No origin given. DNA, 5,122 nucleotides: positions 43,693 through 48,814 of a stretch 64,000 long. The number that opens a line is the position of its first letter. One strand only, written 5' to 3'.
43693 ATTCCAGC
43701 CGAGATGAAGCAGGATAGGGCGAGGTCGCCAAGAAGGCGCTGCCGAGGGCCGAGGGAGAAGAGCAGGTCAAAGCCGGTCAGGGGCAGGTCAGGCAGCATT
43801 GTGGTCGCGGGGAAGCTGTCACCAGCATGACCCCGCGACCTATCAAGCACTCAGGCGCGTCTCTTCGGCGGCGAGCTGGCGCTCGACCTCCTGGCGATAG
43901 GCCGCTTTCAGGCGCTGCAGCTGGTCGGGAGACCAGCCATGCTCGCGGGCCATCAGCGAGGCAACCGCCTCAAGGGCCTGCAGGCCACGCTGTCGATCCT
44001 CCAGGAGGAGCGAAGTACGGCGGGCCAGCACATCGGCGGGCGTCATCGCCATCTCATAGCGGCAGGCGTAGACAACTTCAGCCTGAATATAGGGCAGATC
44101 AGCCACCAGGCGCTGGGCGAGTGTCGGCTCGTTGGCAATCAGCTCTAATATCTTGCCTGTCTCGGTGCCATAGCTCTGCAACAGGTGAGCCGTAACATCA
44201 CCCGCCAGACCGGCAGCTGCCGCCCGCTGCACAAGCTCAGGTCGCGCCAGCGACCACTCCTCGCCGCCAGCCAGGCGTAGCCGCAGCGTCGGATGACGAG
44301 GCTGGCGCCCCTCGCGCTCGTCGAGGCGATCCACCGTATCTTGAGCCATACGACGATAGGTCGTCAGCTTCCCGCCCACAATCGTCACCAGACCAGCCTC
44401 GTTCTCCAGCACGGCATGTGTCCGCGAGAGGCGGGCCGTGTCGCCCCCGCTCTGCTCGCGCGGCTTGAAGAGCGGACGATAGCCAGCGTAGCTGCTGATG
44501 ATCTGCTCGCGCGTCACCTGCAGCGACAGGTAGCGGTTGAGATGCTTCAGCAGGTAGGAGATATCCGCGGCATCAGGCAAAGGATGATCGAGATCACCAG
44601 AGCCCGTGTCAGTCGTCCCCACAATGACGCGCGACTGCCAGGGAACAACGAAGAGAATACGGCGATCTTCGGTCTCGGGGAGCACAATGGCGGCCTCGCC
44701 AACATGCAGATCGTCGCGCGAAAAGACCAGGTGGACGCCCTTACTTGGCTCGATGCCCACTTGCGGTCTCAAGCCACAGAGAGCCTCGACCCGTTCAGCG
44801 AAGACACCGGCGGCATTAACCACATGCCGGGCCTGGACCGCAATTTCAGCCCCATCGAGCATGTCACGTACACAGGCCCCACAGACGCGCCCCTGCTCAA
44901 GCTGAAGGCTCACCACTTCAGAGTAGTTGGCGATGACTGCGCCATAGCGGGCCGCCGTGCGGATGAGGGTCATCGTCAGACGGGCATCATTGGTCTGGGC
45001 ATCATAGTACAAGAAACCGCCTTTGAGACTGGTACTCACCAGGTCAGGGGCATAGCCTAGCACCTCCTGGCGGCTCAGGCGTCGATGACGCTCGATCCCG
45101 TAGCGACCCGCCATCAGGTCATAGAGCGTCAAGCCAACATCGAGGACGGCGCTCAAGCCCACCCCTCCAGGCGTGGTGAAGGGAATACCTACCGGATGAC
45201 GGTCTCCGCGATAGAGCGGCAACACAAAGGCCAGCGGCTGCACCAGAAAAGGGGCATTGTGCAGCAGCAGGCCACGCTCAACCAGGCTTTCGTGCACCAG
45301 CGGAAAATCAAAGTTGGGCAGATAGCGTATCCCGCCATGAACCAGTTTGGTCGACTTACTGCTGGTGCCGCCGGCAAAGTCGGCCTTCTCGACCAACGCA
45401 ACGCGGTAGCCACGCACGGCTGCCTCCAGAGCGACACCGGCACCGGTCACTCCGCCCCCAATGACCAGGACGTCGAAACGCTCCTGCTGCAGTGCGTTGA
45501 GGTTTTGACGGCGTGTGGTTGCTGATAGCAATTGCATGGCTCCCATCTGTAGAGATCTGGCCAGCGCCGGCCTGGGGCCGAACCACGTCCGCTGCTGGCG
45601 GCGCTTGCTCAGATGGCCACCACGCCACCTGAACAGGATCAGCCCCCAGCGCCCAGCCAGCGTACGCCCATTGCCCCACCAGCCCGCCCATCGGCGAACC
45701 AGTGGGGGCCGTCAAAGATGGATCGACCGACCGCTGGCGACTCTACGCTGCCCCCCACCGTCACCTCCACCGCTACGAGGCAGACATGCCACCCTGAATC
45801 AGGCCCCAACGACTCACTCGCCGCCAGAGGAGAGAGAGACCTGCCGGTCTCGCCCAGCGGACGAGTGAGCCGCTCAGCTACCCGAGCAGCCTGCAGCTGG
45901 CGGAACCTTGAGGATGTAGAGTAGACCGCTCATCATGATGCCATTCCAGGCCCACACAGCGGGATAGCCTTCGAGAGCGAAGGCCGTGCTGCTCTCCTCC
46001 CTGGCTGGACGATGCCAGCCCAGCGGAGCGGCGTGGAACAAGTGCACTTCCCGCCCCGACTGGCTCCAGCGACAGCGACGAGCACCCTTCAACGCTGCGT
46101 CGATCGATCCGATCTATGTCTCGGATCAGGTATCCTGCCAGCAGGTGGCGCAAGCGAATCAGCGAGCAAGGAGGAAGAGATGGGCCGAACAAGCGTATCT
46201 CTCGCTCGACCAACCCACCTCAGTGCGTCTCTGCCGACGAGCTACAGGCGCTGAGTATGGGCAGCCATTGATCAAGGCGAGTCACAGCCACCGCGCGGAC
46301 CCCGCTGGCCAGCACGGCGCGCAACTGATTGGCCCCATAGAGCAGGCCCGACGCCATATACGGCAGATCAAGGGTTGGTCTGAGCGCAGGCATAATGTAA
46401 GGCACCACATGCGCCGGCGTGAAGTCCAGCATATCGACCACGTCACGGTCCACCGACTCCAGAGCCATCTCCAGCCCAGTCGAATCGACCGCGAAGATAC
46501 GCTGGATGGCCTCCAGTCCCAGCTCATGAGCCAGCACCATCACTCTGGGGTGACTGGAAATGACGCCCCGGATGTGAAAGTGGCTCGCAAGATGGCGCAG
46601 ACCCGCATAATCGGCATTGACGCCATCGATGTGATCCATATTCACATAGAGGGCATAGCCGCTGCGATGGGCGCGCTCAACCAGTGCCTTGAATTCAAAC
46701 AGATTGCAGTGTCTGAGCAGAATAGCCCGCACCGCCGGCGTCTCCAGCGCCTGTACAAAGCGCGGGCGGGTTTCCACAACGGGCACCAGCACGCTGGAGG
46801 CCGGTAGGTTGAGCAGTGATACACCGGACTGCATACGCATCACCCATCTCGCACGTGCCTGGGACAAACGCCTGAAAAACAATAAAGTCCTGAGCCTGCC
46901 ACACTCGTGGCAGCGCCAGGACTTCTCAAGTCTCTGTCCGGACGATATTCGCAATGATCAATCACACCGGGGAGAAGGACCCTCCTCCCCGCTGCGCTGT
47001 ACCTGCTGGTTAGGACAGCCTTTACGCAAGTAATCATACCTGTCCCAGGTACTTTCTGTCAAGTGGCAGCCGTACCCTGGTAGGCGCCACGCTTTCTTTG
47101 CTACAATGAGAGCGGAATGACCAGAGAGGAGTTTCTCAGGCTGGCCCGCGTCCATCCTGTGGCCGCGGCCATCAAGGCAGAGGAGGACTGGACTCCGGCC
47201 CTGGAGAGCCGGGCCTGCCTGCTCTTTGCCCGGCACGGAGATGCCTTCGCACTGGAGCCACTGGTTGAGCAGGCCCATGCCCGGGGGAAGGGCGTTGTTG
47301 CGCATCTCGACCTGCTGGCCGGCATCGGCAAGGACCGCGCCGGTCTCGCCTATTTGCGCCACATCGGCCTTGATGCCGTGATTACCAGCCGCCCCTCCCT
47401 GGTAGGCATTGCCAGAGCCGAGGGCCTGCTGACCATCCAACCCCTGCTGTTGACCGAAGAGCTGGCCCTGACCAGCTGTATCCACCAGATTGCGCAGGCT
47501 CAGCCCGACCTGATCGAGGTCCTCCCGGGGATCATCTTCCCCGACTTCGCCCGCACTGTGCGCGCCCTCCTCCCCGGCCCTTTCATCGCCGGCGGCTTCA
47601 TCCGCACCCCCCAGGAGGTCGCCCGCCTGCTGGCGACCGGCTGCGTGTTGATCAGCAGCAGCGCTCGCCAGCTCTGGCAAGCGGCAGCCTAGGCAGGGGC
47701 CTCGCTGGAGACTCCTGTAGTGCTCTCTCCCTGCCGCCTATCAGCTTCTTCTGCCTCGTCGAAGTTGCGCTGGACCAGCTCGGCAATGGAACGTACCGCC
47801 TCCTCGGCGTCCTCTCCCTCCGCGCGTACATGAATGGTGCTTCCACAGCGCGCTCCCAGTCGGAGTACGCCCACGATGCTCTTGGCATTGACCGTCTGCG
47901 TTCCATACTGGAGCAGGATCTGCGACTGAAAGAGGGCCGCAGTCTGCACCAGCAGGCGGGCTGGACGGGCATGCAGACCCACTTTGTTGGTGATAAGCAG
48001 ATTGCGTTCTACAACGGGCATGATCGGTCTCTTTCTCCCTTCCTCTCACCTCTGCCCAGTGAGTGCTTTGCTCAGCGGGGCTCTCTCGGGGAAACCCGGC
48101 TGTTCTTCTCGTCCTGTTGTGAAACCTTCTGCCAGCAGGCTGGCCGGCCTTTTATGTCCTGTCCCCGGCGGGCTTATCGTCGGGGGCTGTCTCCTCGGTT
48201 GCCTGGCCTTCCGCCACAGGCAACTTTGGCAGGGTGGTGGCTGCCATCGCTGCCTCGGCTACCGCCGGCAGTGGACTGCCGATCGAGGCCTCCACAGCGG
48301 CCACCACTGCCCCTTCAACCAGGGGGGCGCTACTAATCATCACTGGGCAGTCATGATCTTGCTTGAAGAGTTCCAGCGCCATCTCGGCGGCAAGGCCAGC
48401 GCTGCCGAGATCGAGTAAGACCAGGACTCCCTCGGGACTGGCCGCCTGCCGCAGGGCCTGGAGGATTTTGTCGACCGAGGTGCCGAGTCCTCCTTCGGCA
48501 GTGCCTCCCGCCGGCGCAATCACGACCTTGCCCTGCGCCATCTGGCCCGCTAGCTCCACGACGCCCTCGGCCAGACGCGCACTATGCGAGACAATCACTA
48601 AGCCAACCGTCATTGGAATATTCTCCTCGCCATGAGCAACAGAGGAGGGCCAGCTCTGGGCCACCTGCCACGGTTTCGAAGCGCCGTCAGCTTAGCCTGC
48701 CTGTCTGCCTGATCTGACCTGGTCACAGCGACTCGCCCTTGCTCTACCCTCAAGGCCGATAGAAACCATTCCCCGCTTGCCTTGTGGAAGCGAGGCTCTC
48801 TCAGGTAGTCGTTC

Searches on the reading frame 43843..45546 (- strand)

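Call 3: search_protein_families(library=pfam, proteins=[window:43843-45546:-])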
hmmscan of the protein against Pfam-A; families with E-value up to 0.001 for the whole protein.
window:43843-45546:- (567 aa): 7 families
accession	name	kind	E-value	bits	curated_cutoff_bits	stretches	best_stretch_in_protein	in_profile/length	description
PF01266.30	DAO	-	1.4e-55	189.7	27.9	1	25-397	1-352/353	FAD dependent oxidoreductase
PF16901.10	DAO_C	-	1.1e-34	119.5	31.4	1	420-542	3-125/126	C-terminal domain of alpha-glycerophosphate oxidase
PF00890.30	FAD_binding_2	-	9.7e-10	38.6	20.4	1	25-65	1-41/414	FAD binding domain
PF12831.13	FAD_oxidored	-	6.1e-07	29.5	27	1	25-65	1-41/416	FAD dependent oxidoreductase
PF01494.25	FAD_binding_3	-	1.2e-05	25.2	22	0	189-310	101-230/349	FAD binding domain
PF13450.12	NAD_binding_8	-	1.6e-05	25.5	21.9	1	28-66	1-39/68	NAD(P)-binding Rossmann-like domain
PF07992.20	Pyr_redox_2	-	6.4e-05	22.9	26.1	0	24-56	1-175/291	Pyridine nucleotide-disulphide oxidoreductase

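Call 17: search_protein_families(library=ncbifam, proteins=[window:43843-45546:-])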
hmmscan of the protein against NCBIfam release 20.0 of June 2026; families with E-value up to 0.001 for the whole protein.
window:43843-45546:- (567 aa): 56 families (the best 25 are shown)
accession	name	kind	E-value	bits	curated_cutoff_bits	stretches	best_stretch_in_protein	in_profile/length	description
NF033461.1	glycerol3P_ox_1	equivalog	1e-99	334.5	840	2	7-364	2-353/607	type 1 glycerol-3-phosphate oxidase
NF008899.0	PRK12266.1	equivalog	3.4e-99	332.6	360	1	20-527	3-494/508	glycerol-3-phosphate dehydrogenase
NF009906.0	PRK13369.1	equivalog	4.3e-91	305.9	352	1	20-527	3-493/502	glycerol-3-phosphate dehydrogenase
TIGR03377.1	glycerol3P_GlpA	equivalog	1.2e-55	189.1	552.8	2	155-543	110-484/530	anaerobic glycerol-3-phosphate dehydrogenase subunit GlpA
NF008313.0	PRK11101.1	equivalog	5.5e-39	134.2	425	2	172-543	135-494/548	anaerobic glycerol-3-phosphate dehydrogenase subunit A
TIGR02352.1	thiamin_ThiO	equivalog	3.3e-12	46.2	250.8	2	26-63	1-38/351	glycine oxidase ThiO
NF004789.0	PRK06134.1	subfamily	7.1e-12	44.7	747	1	18-66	7-55/581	FAD-dependent oxidoreductase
NF009477.0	PRK12843.1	equivalog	2.8e-11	42.6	758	1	17-66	10-59/578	FAD-dependent oxidoreductase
NF033460.1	glycerol3P_ox_II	equivalog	4.6e-11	42.5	460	2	24-73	2-52/361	type 2 glycerol-3-phosphate oxidase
NF006130.0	PRK08274.1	equivalog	1.2e-10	40.9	369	2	21-63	3-47/467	FAD-dependent tricarballylate dehydrogenase TcuA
NF009478.0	PRK12844.1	equivalog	6.4e-10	37.9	789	1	21-79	6-59/559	3-ketosteroid-delta-1-dehydrogenase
NF009476.0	PRK12839.1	equivalog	6.8e-10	37.7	940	1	20-66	5-51/572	FAD-dependent oxidoreductase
NF009074.0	PRK12409.1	equivalog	1.8e-09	37.2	494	1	150-309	160-316/410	D-amino acid dehydrogenase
NF005510.0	PRK07121.1-3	subfamily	3.3e-09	36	481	1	23-66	22-65/492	FAD-binding protein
NF005511.0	PRK07121.1-4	equivalog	6.6e-09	34.7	466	1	18-72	15-68/553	FAD-binding protein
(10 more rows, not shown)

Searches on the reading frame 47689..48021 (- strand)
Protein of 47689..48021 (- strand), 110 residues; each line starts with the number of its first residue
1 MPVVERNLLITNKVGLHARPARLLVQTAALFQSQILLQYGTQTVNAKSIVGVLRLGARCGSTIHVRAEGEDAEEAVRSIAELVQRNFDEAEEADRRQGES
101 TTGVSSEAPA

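Call 3: search_protein_families(library=pfam, proteins=[window:47689-48021:-])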
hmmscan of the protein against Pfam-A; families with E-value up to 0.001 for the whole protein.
window:47689-48021:- (110 aa): 1 family
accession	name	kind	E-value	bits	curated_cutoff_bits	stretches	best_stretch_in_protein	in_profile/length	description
PF00381.24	PTS-HPr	-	7.8e-30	103.2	23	1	4-84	1-80/81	PTS HPr component phosphorylation site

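Call 17: search_protein_families(library=ncbifam, proteins=[window:47689-48021:-])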
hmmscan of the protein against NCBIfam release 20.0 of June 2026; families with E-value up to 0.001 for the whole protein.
window:47689-48021:- (110 aa): 9 families
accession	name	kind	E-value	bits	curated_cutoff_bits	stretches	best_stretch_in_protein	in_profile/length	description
TIGR01003.1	PTS_HPr_family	subfamily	2.6e-26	91.4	47.9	1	5-83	3-81/82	HPr family phosphocarrier protein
NF010352.0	PRK13780.1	equivalog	2.3e-24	85.1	110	1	5-85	3-83/88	phosphocarrier protein HPr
NF010354.0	PRK13782.1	equivalog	6.4e-21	74.2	123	1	4-85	2-83/85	HPr family phosphocarrier protein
NF041319.1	PTS-HPr_Halo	equivalog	4.4e-17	62.3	140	1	5-84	2-84/87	phosphocarrier protein HPr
NF008319.0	PRK11109.1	equivalog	6.5e-17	61.9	302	1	5-89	287-374/376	fused PTS fructose transporter subunit IIA/HPr protein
NF008478.1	PRK11377.1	equivalog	3.1e-16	59.4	520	1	8-104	160-254/473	dihydroxyacetone kinase phosphoryl donor subunit DhaM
NF008146.0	PRK10897.1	equivalog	3.6e-15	56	119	1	4-89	3-89/90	PTS phosphocarrier protein NPr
NF010351.0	PRK13779.1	equivalog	8.1e-13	48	766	1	9-87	296-377/503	bifunctional PTS system fructose-specific transporter subunit IIA/HPr protein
NF008104.0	PRK10850.1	equivalog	8.3e-12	45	153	1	6-83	4-81/85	phosphocarrier protein Hpr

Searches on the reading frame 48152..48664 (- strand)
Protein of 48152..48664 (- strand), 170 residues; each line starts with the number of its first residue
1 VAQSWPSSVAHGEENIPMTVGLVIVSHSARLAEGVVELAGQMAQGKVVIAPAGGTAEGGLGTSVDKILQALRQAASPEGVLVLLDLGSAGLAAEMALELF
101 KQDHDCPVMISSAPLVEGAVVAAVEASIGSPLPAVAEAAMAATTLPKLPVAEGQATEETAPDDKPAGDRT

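Call 3: search_protein_families(library=pfam, proteins=[window:48152-48664:-])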
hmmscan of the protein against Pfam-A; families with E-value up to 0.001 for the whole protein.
window:48152-48664:- (170 aa): 1 family
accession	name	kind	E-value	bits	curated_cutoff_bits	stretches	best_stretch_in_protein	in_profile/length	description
PF03610.21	EIIA-man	-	1.3e-24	86.9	21.4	1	21-130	1-110/116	PTS system fructose IIA component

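Call 17: search_protein_families(library=ncbifam, proteins=[window:48152-48664:-])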
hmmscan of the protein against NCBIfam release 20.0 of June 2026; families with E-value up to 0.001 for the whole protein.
window:48152-48664:- (170 aa): 2 families
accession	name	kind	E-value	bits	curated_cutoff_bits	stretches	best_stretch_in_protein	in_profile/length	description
TIGR02364.1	dha_pts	equivalog_domain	3.9e-37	127.3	98.25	1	20-141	1-123/125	dihydroxyacetone kinase phosphoryl donor subunit DhaM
NF008478.1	PRK11377.1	equivalog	4e-27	95.3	520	1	20-156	2-141/473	dihydroxyacetone kinase phosphoryl donor subunit DhaM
